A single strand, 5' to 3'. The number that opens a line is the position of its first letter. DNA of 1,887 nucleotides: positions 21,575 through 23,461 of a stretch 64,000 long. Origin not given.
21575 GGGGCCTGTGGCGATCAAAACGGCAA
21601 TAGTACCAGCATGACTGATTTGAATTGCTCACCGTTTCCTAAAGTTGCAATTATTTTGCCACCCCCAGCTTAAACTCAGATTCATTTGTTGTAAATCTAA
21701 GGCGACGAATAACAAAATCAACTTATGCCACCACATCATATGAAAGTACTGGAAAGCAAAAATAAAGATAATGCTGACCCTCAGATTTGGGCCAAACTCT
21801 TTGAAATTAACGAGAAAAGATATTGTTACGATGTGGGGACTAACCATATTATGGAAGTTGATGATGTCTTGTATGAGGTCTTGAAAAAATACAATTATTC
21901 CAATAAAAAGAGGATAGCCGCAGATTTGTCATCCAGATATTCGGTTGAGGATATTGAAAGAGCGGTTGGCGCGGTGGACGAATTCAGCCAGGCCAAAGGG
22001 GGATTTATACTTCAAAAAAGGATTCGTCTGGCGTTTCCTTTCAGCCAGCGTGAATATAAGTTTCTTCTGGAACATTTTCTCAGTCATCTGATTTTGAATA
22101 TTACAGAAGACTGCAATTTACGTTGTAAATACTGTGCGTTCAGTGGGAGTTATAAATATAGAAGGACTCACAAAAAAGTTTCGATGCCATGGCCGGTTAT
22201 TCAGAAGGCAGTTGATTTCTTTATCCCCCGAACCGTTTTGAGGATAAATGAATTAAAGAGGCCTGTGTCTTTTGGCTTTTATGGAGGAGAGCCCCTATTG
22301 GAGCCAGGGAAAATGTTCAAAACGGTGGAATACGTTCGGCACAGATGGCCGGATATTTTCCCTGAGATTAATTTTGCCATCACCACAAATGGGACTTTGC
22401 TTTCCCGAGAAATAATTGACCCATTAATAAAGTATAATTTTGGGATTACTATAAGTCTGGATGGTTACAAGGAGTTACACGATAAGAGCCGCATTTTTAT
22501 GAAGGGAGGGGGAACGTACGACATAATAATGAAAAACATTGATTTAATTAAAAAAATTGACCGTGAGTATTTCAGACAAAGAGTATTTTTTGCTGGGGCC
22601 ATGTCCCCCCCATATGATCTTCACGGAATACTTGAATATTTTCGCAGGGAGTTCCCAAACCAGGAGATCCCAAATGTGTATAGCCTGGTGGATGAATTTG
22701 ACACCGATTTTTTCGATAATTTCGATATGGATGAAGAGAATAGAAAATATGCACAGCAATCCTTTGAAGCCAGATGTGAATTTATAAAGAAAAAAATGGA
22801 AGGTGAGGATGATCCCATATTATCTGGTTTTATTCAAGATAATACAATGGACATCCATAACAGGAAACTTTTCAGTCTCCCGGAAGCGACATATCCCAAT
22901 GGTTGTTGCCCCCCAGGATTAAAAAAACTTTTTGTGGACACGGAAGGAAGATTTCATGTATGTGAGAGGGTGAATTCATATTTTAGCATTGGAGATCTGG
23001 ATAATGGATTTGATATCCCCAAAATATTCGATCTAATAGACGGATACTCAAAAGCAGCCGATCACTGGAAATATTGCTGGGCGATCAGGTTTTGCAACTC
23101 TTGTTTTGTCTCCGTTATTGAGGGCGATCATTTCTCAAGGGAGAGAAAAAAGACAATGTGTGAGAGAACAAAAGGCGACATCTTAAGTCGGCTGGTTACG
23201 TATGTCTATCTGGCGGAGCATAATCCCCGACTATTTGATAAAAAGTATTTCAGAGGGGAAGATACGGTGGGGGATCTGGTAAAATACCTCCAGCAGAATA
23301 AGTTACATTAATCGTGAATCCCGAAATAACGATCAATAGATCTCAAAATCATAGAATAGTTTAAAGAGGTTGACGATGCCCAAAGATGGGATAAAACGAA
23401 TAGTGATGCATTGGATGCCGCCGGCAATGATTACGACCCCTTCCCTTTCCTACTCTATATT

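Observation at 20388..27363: Uncharacterised RiPP-like operon: beta-propeller, Cys-rich peptide, rSAM/SPASM, B12-rSAM, thioesterase-like hydrolase, secreted ankyrin protein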

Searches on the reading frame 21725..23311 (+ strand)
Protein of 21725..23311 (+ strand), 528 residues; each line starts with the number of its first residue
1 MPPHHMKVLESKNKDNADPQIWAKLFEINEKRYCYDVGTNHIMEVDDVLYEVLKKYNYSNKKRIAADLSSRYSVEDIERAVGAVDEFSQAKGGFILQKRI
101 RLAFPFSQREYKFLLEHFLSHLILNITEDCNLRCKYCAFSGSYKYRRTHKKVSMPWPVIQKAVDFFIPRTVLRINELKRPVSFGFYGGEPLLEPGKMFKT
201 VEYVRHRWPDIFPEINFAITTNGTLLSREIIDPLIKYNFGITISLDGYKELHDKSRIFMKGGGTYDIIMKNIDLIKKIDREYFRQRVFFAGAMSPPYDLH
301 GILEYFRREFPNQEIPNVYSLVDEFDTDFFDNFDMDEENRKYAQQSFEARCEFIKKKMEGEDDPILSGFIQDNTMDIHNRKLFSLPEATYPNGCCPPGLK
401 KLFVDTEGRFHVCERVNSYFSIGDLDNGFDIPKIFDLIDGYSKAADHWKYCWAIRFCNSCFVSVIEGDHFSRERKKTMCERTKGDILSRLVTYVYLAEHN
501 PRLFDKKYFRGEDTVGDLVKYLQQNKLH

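Call 3: search_protein_families(library=ncbifam, proteins=[window:21725-23311:+], max_evalue=0.01)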
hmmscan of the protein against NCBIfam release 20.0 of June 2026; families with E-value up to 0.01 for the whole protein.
window:21725-23311:+ (528 aa): 57 families (the best 25 are shown)
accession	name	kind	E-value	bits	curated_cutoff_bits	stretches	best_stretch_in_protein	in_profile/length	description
TIGR04068.1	rSAM_ocin_clost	equivalog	1e-93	314.8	500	1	24-499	3-459/462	Cys-rich peptide radical SAM maturase CcpM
NF035951.1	rSAM_RumMC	equivalog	1e-67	229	720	1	24-506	18-503/510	RumMC family radical SAM sactipeptide maturase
NF038170.1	lachnocin_rSAM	equivalog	1.1e-57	195.8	550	1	100-487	56-421/440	lachnocin radical SAM maturase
TIGR04148.1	GG_samocin_CFB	equivalog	6.3e-44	150.8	300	1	119-506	16-406/411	radical SAM peptide maturase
NF047865.1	rSAM_PapB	equivalog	1.7e-39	136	340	1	119-280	2-154/330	PapB family radical SAM/SPASM ranthipeptide maturase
TIGR03906.1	quino_hemo_SAM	equivalog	4.4e-38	131.1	453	1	26-506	6-460/467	quinohemoprotein amine dehydrogenase maturation protein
NF040492.1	not_ScfB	exception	2.4e-35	122.3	855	1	26-278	7-246/450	ScfB-related radical SAM/SPASM orphan maturase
TIGR03974.1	rSAM_six_Cys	equivalog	3.6e-34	118.4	425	1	27-286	5-256/451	thioether cross-link-forming SCIFF peptide maturase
TIGR04064.1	rSAM_nif11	equivalog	1.1e-28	100.2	518.7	1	26-460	7-400/459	nif11-like peptide radical SAM maturase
NF041707.1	rSAM_YhhB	equivalog_domain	1.9e-24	86.3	445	1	122-307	4-183/369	cyclophane-forming radical SAM/SPASM peptide maturase YhhB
TIGR03942.1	sulfatase_rSAM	equivalog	8.6e-24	84.3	349.45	1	125-282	6-155/363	anaerobic sulfatase maturase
TIGR04115.1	rSAM_Cxxx_rpt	equivalog_domain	3.3e-22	79.5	350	1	124-274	6-154/359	radical SAM peptide maturase, CXXX-repeat target family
TIGR03978.1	rSAM_paired_1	equivalog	5.2e-22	78.2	370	1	116-278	79-230/466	His-Xaa-Ser system radical SAM maturase HxsB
TIGR04280.1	geopep_mat_rSAM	hypoth_equivalog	2.3e-21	76.3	400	1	122-275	86-230/428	geopeptide radical SAM maturase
NF038107.1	rSAM_NF038107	equivalog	5e-21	75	600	1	109-279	76-237/444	Cys-every-fifth radical SAM/SPASM peptide maturase CefB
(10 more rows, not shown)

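Call 4: search_protein_families(library=pfam, proteins=[window:21725-23311:+], max_evalue=0.01)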
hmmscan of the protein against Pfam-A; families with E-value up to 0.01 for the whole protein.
window:21725-23311:+ (528 aa): 1 family
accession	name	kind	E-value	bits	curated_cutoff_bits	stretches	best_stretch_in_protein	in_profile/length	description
PF04055.27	Radical_SAM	-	2e-18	67.6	29.5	1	125-279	2-140/166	Radical SAM superfamily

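Call 8: find_encoding_contigs(protein=window:21725-23311:+, flank=10000, max_places=6)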
Protein window:21725-23311:+ (528 aa): no gene with exactly this product is on record in the collection.

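Call 9: find_homologous_proteins(query=window:21725-23308:+, max_evalue=1e-10)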
Query window:21725-23308:+ (528 aa): 1724 proteins with E <= 1e-10 among 6177 candidates; the best 120 are listed.
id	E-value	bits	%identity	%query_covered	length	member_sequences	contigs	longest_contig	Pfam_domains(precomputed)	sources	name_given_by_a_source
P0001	0.0e+0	1231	100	99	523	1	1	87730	PF04055.28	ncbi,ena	-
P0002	1.4e-207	709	54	98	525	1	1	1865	PF04055.28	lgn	-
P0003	1.7e-203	696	56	96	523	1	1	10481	PF04055.28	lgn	-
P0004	1.5e-195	669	52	99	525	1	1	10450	PF04055.28,PF13353.12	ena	-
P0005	1.3e-193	663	55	96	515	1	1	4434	PF04055.28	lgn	-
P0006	7.7e-193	660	53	95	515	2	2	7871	PF04055.28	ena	-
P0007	2.2e-190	652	53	96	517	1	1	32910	PF04055.28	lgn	-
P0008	1.5e-188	646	53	97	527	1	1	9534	PF04055.28,PF13353.12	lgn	-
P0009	7.4e-188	644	53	96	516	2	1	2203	PF04055.28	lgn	-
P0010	1.0e-183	630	52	96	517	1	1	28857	PF04055.28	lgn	-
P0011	7.9e-180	617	48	97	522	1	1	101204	PF04055.28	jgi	jgi:uncharacterized protein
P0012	4.6e-176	605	51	95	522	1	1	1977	PF04055.28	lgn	-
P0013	2.4e-170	586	53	87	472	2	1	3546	PF04055.28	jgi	jgi:uncharacterized protein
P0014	4.5e-162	559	48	91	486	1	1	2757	PF04055.28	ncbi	-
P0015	3.8e-155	536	45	95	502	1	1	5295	PF04055.28,PF13353.12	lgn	-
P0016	5.8e-145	502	44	94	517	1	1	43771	PF04055.28,PF13353.12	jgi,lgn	jgi:uncharacterized protein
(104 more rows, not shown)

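Call 10: find_encoding_contigs(protein=P0001, flank=10000, max_places=3)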
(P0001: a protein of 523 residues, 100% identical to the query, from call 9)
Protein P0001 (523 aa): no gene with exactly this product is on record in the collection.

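Call 11: find_encoding_contigs(protein=P0007, flank=10000, max_places=3)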
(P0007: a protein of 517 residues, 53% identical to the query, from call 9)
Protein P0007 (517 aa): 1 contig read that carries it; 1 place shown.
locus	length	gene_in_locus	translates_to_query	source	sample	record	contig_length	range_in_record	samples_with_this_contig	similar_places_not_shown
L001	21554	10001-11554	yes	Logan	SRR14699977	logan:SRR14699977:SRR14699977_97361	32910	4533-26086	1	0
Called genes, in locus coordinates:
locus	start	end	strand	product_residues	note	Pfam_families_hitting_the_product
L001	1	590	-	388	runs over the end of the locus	PF04055:Radical_SAM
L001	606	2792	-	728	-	-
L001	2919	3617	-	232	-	-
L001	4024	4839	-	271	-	PF00072:Response_reg, PF04397:LytTR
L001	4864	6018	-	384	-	PF06580:His_kinase, PF02518:HATPase_c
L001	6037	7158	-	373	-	PF00089:Trypsin, PF13365:Trypsin_2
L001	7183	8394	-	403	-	-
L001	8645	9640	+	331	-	-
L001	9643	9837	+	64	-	-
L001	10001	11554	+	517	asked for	PF04055:Radical_SAM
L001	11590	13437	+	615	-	PF04055:Radical_SAM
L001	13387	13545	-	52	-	-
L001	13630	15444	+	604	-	-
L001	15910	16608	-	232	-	PF00194:Carb_anhydrase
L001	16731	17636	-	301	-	-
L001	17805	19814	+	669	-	PF14508:GH97_N, PF10566:Glyco_hydro_97, PF14509:GH97_C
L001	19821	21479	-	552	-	PF00561:Abhydrolase_1, PF12146:Hydrolase_4 (weak)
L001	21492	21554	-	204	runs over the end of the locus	PF10028:DUF2270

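Call 12: find_encoding_contigs(protein=P0011, flank=10000, max_places=3)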
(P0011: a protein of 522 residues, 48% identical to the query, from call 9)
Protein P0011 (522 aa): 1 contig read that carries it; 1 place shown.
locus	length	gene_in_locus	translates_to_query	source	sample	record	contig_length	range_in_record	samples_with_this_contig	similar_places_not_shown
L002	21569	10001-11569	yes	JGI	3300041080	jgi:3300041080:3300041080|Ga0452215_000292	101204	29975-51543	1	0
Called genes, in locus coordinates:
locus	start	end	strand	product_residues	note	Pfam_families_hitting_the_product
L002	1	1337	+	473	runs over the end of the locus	PF02743:dCache_1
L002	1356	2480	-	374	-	PF00072:Response_reg, PF00196:GerE, PF08281:Sigma70_r4_2 (weak)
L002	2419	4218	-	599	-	PF05228:CHASE4, PF00512:HisKA, PF02518:HATPase_c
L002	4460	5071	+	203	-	PF14522:Cytochrome_C7 (weak), PF09699:Paired_CXXCH_1 (weak)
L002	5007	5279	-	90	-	-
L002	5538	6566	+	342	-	PF01569:PAP2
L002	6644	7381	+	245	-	PF00753:Lactamase_B (weak), PF12706:Lactamase_B_2, PF23023:Anti-Pycsar_Apyc1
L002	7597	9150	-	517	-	PF02321:OEP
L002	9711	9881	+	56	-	-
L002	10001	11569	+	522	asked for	PF04055:Radical_SAM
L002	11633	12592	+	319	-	-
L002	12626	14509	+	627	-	PF02310:B12-binding (weak), PF04055:Radical_SAM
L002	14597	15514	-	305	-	PF11383:DUF3187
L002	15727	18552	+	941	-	PF00326:Peptidase_S9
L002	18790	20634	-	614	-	PF03544:TonB_C, PF16344:FecR_C (faint), PF21305:type_II_gspD_N0, PF07660:STN (weak), PF01551:Peptidase_M23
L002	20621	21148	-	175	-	-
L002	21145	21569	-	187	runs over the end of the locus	PF04542:Sigma70_r2, PF08281:Sigma70_r4_2, PF04545:Sigma70_r4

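Call 20: find_related_loci(query=A1, collection=genome_contigs, flank=10000)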
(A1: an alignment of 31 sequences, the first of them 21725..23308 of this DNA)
Query A1 (528 aa) in genome_contigs; peptide patterns used: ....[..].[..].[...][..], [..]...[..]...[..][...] (x = any residue, [..] = any of these).
51 stretches matched a pattern; 14 encode a relative of the query (tblastn E <= 1e-3); 14 distinct loci.
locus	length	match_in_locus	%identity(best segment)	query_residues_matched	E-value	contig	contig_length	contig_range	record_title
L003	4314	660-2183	42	20-526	2e-152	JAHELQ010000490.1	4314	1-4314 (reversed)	MAG: Candidatus Aminicenantes bacterium isolate Ww63 NODE_69498_length_4314_cov_2.948963, whole genome shotgun sequence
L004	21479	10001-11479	42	15-507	8e-136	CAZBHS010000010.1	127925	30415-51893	MAG TPA_asm: uncultured Clostridia bacterium isolate binchicken_co42_202 genome assembly, contig: NODE_30_length_127925_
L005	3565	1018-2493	41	14-504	2e-138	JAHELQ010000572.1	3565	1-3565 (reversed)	MAG: Candidatus Aminicenantes bacterium isolate Ww63 NODE_97807_length_3565_cov_1.430314, whole genome shotgun sequence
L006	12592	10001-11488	39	22-515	2e-114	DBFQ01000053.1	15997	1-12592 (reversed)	MAG TPA_asm: Candidatus Aminicenantes bacterium UBA876 UBA876_contig_3329, whole genome shotgun sequence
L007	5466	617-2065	40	26-505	1e-112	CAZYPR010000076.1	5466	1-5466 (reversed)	MAG TPA_asm: uncultured Clostridia bacterium isolate binchicken_co96_90 genome assembly, contig: NODE_5592_length_5466_c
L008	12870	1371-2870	36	17-525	5e-112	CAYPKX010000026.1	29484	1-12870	MAG TPA_asm: uncultured Eubacteriales bacterium isolate binchicken_co66_1 genome assembly, contig: NODE_2629_length_2948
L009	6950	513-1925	34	26-505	6e-85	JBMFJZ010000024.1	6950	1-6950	MAG: Bacteroidota bacterium isolate KM4336-10 NODE_24_length_6950_cov_27.879238, whole genome shotgun sequence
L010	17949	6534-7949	33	26-505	1e-78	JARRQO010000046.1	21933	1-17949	MAG: Deltaproteobacteria bacterium isolate Spart_204_MAG scaffold_3734, whole genome shotgun sequence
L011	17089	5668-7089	33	24-505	2e-74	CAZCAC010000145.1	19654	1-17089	MAG TPA_asm: uncultured Planctomycetaceae bacterium isolate binchicken_co65_457 genome assembly, contig: NODE_11375_leng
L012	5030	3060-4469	33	31-504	2e-72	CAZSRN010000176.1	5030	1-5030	MAG TPA_asm: uncultured Veillonellaceae bacterium isolate SRP192927_co4_899 genome assembly, contig: NODE_47542_length_5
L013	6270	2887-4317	30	33-505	2e-72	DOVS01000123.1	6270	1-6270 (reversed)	MAG TPA_asm: Betaproteobacteria bacterium isolate UBA9220 contig_100227, whole genome shotgun sequence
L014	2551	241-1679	33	22-505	1e-71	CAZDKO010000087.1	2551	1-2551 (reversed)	MAG TPA_asm: uncultured bacterium isolate binchicken_co43_373 genome assembly, contig: NODE_66657_length_2551_cov_3.1390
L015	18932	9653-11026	27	26-501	7e-48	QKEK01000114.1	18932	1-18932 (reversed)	MAG: Clostridia bacterium isolate SZUA-474 scaffold_7768, whole genome shotgun sequence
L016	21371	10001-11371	26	25-499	2e-45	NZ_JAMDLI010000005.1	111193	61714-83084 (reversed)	Pleomorphomonas sp. JP5 Scaffold_5, whole genome shotgun sequence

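Call 24: search_solved_structures(query=window:21725-23308:+, max_evalue=0.00001)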
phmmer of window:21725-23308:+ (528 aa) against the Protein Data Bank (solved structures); distinct sequences matched with E-value up to 0.00001: 5.
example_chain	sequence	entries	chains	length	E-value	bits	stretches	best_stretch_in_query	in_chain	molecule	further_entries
5wgg_A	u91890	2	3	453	3.6e-24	88.7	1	33-459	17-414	Radical SAM domain protein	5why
8vpo_A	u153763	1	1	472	1.1e-12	50.9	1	42-284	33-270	Radical SAM core domain-containing protein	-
9gm3_A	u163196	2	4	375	4.8e-12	48.7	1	122-309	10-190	ChlB radical SAM domain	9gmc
4k37_A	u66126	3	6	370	9.4e-11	44.5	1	119-282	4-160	Anaerobic sulfatase-maturating enzyme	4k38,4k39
4k36_A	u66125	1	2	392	1.1e-10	44.3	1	119-282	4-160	Anaerobic sulfatase-maturating enzyme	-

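Call 30: find_encoding_contigs(protein=P0125, flank=10000, max_places=3)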
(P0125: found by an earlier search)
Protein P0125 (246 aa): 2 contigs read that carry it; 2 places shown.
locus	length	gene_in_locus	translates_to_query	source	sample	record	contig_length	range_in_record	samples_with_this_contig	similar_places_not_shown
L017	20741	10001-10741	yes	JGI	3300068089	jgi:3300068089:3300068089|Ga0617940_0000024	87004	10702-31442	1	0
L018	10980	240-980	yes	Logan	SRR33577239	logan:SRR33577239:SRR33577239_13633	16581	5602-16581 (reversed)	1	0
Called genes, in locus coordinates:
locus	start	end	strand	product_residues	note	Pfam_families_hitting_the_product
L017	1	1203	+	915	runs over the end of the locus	PF16819:DUF5074 (faint), PF07494:Reg_prop (weak), PF07495:Y_Y_Y, PF00165:HTH_AraC (faint), PF12833:HTH_18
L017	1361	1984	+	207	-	-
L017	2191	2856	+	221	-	-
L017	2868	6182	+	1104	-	PF13529:Peptidase_C39_2, PF00041:fn3, PF16893:fn3_2 (faint), PF00801:PKD, PF13313:DUF4082 (faint), PF18911:PKD_4, PF18998:Flg_new_2, PF20009:GEVED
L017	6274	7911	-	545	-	-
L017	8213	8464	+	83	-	-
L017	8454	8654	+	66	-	-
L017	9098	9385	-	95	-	PF00326:Peptidase_S9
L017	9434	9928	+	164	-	-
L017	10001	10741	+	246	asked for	PF00561:Abhydrolase_1 (faint), PF00975:Thioesterase, PF12697:Abhydrolase_6 (faint)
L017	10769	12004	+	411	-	PF12796:Ank_2, PF13637:Ank_4, PF13857:Ank_5, PF00023:Ank, PF12796:Ank_2, PF13637:Ank_4, PF13857:Ank_5, PF12796:Ank_2, +12 more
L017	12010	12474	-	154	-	PF01467:CTP_transf_like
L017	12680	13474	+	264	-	PF01066:CDP-OH_P_transf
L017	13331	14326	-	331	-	PF03706:LPG_synthase_TM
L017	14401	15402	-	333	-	PF15869:TolB_like (faint), PF17170:DUF5128 (faint)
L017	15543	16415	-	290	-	PF02146:SIR2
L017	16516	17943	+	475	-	PF07929:PRiA4_ORF3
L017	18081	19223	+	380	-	-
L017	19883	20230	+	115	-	-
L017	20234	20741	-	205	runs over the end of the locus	-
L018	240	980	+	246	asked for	PF00561:Abhydrolase_1 (faint), PF00975:Thioesterase, PF12697:Abhydrolase_6 (faint)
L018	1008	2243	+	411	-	PF12796:Ank_2, PF13637:Ank_4, PF13857:Ank_5, PF00023:Ank, PF12796:Ank_2, PF13637:Ank_4, PF13857:Ank_5, PF12796:Ank_2, +12 more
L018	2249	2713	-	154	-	PF01467:CTP_transf_like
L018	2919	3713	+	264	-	PF01066:CDP-OH_P_transf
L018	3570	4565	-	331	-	PF03706:LPG_synthase_TM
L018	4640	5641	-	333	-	PF15869:TolB_like (faint), PF17170:DUF5128 (faint)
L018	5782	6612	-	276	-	PF02146:SIR2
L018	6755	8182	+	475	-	PF07929:PRiA4_ORF3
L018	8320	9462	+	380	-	-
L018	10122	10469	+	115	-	-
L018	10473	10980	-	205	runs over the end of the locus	-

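Call 31: find_encoding_contigs(protein=P0010, flank=10000, max_places=2)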
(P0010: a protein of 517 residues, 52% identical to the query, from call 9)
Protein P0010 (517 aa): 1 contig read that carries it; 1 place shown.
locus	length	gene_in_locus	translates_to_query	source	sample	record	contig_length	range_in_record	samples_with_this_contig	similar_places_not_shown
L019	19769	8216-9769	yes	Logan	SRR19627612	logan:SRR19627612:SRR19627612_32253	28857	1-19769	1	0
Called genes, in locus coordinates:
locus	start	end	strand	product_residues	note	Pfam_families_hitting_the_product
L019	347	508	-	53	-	-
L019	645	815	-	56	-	-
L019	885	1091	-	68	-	-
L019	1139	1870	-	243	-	-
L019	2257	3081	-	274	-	PF00072:Response_reg, PF04397:LytTR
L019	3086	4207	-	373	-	PF06580:His_kinase, PF02518:HATPase_c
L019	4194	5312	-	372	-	PF00089:Trypsin, PF13365:Trypsin_2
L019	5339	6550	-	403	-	-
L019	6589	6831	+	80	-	-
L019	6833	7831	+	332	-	-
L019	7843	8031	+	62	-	-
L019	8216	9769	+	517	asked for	PF04055:Radical_SAM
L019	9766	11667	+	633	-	PF04055:Radical_SAM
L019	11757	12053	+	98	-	-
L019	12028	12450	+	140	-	PF20126:TumE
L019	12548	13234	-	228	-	PF00194:Carb_anhydrase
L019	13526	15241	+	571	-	PF00905:Transpeptidase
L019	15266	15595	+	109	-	PF14114:DUF4286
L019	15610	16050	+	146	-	PF13279:4HBT_2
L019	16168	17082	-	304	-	PF00578:AhpC-TSA, PF08534:Redoxin, PF13905:Thioredoxin_8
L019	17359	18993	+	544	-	PF11845:Tll0287-like, PF00672:HAMP, PF00015:MCPsignal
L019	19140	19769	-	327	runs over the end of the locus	PF17170:DUF5128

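Call 32: find_encoding_contigs(protein=P0003, flank=10000, max_places=2)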
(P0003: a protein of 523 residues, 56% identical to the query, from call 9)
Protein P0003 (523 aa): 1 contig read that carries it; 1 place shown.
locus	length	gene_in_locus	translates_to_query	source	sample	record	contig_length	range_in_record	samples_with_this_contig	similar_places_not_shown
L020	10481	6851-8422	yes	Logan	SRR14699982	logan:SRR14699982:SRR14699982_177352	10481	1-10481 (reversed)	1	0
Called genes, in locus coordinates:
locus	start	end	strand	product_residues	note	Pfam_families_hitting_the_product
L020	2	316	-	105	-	?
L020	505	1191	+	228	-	-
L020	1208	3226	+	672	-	PF12679:ABC2_membrane_2 (weak)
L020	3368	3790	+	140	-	PF13744:HTH_37 (weak), PF07022:Phage_CI_repr, PF12844:HTH_19, PF01381:HTH_3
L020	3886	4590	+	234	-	-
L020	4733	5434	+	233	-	-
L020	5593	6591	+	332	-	-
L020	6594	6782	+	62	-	-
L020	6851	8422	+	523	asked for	PF04055:Radical_SAM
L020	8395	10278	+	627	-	PF04055:Radical_SAM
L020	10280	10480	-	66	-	?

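Call 33: find_encoding_contigs(protein=P0004, flank=10000, max_places=2)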
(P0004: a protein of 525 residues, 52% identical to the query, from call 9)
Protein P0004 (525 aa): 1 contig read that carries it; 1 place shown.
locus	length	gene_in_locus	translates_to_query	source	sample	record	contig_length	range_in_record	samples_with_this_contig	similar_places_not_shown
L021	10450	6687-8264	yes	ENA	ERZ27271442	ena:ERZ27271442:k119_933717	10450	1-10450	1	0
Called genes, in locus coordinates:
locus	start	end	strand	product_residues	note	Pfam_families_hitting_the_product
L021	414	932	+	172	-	-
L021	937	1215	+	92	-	-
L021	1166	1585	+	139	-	-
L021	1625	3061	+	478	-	PF02384:N6_Mtase, PF01170:UPF0020 (faint)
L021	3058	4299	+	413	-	PF01420:Methylase_S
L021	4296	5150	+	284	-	-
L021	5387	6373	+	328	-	-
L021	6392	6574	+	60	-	-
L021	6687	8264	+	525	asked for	PF13353:Fer4_12 (faint), PF04055:Radical_SAM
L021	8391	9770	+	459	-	-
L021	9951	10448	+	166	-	?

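Call 45: find_related_loci(query=A1, collection=metagenome_contigs, flank=10000)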
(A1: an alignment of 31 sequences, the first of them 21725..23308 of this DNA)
Query A1 (528 aa) in metagenome_contigs; peptide patterns used: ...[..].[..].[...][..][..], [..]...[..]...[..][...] (x = any residue, [..] = any of these).
81 stretches matched a pattern; 18 encode a relative of the query (tblastn E <= 1e-3); 18 distinct loci.
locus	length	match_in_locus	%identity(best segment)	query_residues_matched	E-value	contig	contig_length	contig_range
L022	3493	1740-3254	41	21-524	3e-143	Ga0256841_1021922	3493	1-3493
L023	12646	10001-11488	39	22-515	1e-114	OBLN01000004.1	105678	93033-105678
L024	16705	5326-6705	36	16-483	2e-102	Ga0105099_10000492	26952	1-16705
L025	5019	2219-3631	34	26-505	2e-85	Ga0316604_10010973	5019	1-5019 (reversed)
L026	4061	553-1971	34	26-505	7e-84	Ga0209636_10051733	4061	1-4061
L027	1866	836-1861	36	140-476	1e-69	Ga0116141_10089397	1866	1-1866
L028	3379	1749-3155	30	26-501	3e-67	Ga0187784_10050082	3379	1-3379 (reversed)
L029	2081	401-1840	29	22-512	1e-64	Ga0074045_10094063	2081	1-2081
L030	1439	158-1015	37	226-505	9e-61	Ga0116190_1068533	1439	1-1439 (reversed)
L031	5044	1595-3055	28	20-501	6e-56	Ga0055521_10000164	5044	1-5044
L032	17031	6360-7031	41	282-505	6e-55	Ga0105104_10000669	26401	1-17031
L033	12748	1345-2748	28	18-505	2e-51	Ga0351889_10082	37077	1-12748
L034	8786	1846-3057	29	89-501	1e-47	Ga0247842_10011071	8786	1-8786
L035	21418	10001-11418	34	26-505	2e-69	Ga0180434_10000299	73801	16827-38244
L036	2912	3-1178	27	102-502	2e-43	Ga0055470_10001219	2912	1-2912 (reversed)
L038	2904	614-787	47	20-77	2e-12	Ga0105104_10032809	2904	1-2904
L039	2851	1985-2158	47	20-77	2e-12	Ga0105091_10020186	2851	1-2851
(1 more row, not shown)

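Call 46: find_encoding_contigs(protein=P0008, flank=10000, max_places=2)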
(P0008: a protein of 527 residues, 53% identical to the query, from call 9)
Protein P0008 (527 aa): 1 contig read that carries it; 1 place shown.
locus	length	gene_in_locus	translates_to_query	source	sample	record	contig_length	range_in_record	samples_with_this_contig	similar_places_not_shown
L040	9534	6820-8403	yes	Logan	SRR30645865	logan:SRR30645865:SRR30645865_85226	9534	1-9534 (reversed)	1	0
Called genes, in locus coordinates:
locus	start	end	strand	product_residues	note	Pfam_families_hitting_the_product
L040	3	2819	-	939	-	?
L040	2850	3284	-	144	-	-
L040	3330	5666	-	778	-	-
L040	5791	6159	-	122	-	-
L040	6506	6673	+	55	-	-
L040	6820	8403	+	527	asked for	PF04055:Radical_SAM, PF13353:Fer4_12 (faint)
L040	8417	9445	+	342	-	PF15869:TolB_like (faint)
